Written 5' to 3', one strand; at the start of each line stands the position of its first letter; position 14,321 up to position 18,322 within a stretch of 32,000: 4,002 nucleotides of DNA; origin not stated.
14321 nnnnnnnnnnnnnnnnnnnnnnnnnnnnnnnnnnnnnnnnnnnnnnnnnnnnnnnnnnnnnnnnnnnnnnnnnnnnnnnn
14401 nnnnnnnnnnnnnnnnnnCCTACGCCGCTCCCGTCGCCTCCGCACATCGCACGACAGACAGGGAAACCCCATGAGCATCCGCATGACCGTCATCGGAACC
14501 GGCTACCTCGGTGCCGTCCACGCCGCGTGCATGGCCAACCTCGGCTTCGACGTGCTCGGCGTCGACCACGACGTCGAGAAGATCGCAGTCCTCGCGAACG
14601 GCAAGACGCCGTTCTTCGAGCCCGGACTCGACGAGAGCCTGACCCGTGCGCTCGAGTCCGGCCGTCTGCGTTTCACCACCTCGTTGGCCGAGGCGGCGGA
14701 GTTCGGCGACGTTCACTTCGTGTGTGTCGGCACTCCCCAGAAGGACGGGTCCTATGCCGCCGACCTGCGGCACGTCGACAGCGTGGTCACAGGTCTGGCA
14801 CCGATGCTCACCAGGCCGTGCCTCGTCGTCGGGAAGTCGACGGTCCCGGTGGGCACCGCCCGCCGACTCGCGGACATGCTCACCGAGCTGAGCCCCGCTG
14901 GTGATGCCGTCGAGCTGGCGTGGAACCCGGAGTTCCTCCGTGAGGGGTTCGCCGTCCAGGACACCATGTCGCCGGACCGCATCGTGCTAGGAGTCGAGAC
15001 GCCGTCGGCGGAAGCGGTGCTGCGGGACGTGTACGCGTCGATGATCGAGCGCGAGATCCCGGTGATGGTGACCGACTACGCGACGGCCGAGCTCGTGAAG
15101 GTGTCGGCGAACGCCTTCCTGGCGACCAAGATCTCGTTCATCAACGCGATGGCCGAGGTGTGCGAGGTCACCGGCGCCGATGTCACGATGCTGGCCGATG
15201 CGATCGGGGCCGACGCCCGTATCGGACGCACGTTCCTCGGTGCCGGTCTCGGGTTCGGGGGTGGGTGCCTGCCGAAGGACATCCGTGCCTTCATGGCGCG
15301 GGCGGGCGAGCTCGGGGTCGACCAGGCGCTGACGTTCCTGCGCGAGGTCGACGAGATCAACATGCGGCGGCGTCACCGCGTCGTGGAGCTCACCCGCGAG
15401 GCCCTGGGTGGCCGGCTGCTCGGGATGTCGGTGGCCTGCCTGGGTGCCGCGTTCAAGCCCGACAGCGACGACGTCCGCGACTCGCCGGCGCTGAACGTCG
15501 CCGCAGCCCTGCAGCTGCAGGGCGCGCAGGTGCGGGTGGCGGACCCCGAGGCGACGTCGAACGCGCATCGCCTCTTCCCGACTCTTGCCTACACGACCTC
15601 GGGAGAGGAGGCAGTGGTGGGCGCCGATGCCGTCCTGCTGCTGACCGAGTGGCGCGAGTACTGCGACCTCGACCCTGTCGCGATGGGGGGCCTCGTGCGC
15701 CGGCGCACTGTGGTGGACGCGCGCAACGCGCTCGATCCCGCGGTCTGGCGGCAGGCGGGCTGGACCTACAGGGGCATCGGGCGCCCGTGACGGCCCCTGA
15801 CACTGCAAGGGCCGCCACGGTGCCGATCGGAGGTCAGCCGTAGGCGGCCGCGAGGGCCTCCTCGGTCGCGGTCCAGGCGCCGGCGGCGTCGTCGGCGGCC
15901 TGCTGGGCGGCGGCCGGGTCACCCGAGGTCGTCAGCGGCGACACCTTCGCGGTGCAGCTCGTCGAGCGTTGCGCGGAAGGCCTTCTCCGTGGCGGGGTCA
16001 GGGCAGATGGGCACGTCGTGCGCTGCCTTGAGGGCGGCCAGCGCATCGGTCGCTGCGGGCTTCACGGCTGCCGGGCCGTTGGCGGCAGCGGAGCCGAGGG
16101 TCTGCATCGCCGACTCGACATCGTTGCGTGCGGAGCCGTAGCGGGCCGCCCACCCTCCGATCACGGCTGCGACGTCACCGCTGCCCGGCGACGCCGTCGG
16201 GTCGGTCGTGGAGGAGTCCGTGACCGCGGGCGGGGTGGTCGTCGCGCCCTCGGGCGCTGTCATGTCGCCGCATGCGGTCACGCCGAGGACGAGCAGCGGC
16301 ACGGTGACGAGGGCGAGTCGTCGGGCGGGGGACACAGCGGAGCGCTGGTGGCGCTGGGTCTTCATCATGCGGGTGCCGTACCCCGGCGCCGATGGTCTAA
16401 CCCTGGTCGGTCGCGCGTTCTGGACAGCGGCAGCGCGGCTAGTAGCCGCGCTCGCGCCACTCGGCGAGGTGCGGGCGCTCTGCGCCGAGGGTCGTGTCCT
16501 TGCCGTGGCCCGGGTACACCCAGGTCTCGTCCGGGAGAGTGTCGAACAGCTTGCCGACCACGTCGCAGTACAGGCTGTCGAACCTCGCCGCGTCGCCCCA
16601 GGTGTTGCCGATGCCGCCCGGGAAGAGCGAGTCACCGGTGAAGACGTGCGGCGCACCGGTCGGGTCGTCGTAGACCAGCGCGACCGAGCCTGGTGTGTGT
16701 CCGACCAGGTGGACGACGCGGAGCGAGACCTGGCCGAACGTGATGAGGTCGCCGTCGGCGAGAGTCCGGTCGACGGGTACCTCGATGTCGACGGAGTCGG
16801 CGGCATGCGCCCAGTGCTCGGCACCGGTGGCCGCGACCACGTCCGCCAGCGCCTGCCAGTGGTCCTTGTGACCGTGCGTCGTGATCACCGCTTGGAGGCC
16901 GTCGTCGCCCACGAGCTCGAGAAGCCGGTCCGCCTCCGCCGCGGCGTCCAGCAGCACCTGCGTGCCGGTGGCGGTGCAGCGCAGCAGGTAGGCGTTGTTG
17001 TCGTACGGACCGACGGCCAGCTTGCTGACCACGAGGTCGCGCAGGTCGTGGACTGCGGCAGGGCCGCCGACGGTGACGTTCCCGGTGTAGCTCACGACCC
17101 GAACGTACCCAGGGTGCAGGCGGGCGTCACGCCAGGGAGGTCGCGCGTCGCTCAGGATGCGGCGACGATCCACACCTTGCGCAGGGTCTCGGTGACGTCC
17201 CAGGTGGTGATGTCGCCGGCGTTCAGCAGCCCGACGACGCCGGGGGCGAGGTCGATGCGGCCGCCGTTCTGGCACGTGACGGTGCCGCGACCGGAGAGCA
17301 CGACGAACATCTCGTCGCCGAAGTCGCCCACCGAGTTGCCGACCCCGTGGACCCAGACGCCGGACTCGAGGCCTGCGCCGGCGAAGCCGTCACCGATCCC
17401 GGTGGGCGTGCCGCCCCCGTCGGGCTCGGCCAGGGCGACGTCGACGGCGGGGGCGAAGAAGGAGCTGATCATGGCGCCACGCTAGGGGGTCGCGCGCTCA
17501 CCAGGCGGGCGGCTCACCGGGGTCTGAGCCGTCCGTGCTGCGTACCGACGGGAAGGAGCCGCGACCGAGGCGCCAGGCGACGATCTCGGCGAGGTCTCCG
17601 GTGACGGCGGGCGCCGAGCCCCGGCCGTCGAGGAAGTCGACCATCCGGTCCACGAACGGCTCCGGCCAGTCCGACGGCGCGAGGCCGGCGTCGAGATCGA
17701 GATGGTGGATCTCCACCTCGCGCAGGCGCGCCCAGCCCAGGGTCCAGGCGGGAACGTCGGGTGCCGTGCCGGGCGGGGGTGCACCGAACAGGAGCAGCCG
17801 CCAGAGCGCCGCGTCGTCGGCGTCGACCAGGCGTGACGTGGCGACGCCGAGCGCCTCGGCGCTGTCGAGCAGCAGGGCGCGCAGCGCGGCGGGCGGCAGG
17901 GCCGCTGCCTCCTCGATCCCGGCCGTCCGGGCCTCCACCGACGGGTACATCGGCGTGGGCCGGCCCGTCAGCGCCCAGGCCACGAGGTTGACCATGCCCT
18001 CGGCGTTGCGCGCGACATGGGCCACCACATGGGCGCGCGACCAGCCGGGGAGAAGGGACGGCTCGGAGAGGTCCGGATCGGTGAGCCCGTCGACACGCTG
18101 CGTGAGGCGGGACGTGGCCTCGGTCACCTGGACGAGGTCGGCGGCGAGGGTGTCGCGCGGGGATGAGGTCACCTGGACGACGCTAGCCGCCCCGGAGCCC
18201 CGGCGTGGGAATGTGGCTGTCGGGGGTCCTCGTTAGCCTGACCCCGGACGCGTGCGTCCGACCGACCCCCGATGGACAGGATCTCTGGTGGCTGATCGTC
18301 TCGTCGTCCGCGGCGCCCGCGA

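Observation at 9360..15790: Synthase-dependent exopolysaccharide operon with an undescribed accessory set (BcsA-like GT2, micro-protein, AT3-SGNH acyltransferase, GH6, UDP-Glc dehydrogenase)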

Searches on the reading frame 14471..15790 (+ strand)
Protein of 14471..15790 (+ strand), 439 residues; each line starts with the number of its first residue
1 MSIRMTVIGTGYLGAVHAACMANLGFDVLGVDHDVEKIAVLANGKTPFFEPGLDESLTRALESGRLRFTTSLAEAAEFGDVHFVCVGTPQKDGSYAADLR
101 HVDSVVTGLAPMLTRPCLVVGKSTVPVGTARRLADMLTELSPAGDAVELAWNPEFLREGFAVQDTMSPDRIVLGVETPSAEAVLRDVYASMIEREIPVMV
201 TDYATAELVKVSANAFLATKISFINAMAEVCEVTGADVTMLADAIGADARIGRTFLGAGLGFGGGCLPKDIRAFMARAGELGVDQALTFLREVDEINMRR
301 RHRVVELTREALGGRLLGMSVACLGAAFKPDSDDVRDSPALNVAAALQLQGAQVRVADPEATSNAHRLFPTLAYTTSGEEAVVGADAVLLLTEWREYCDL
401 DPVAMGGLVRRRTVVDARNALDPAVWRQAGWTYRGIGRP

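Call 9: search_protein_families(library=pfam, proteins=[window:14471-15790:+], max_evalue=0.01)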
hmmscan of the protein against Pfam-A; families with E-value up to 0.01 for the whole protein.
window:14471-15790:+ (439 aa): 6 families
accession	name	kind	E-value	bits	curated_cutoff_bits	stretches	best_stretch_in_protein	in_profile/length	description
PF03721.20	UDPG_MGDP_dh_N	-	3e-58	196.9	27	1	4-186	2-186/187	UDP-glucose/GDP-mannose dehydrogenase family, NAD binding domain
PF00984.24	UDPG_MGDP_dh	-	6.4e-31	106.8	25.4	1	205-298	2-93/94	UDP-glucose/GDP-mannose dehydrogenase family, central domain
PF03720.21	UDPG_MGDP_dh_C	-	2.7e-27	95.6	30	1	322-423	1-103/103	UDP-glucose/GDP-mannose dehydrogenase family, UDP binding domain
PF03807.23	F420_oxidored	-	9.2e-06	26.6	21.6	0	5-87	2-68/94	NADP oxidoreductase coenzyme F420-dependent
PF03446.21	NAD_binding_2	-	0.00017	22.1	21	1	5-139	2-109/161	NAD binding domain of 6-phosphogluconate dehydrogenase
PF02737.24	3HCDH_N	-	0.0086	16.5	22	0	5-42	2-39/180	3-hydroxyacyl-CoA dehydrogenase, NAD binding domain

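Call 10: search_protein_families(library=ncbifam, proteins=[window:14471-15790:+], max_evalue=0.01)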
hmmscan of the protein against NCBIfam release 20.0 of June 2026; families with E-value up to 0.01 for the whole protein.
window:14471-15790:+ (439 aa): 7 families
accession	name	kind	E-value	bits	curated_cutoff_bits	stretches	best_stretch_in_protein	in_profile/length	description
TIGR03026.1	NDP-sugDHase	subfamily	8.7e-126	420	189.8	1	4-419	2-413/413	nucleotide sugar dehydrogenase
NF047673.2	TeichurnBiosyTuaD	equivalog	3.9e-110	369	700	1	4-439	3-432/439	UDP-glucose 6-dehydrogenase TuaD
NF041297.1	UDPGDh_AglM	equivalog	6.7e-99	331.7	670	1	4-435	2-427/429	UDP-glucose 6-dehydrogenase AglM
NF040825.1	UDPMaNacDH_Arch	equivalog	3e-55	187.8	750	1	4-438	2-415/418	UDP-N-acetyl-D-mannosamine dehydrogenase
NF008286.0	PRK11064.1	equivalog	4.3e-48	163.9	459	1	4-417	5-415/420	UDP-N-acetyl-D-mannosamine dehydrogenase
NF011631.0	PRK15057.1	equivalog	4.6e-32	111.6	757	1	4-278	2-265/388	UDP-glucose 6-dehydrogenase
NF011729.0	PRK15182.1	equivalog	1.4e-06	27.4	592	1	3-363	7-359/425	Vi polysaccharide biosynthesis UDP-N-acetylglucosamine C-6 dehydrogenase TviB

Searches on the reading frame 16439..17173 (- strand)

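Call 78: search_protein_families(library=pfam, proteins=[window:16439-17173:-], max_evalue=0.001)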
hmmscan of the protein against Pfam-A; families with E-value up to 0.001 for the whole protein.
window:16439-17173:- (244 aa): 1 family
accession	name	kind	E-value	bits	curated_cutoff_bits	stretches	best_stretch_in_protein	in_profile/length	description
PF00753.33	Lactamase_B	-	2.5e-12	47.6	22.7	1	55-194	2-165/196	Metallo-beta-lactamase superfamily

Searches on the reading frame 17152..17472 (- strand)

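Call 78: search_protein_families(library=pfam, proteins=[window:17152-17472:-], max_evalue=0.001)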
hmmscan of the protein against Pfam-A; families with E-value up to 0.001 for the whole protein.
window:17152-17472:- (106 aa): 2 families
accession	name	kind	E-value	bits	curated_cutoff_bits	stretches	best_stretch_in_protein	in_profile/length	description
PF05899.18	Cupin_3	-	2.7e-08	33.8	23.5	1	38-100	10-73/74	EutQ-like cupin domain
PF07883.17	Cupin_2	-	0.00088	19.4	27.2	0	52-85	18-50/70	Cupin domain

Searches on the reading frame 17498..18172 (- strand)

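Call 78: search_protein_families(library=pfam, proteins=[window:17498-18172:-], max_evalue=0.001)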
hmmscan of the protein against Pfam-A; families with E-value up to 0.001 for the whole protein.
window:17498-18172:- (224 aa): 2 families
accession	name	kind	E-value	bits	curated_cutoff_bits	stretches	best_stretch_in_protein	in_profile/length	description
PF11716.13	MDMPI_N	-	2.9e-23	83.5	24.2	1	17-160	2-139/140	Mycothiol maleylpyruvate isomerase N-terminal domain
PF12867.12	DinB_2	-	2.6e-05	25.1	24.8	1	16-119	2-94/128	DinB superfamily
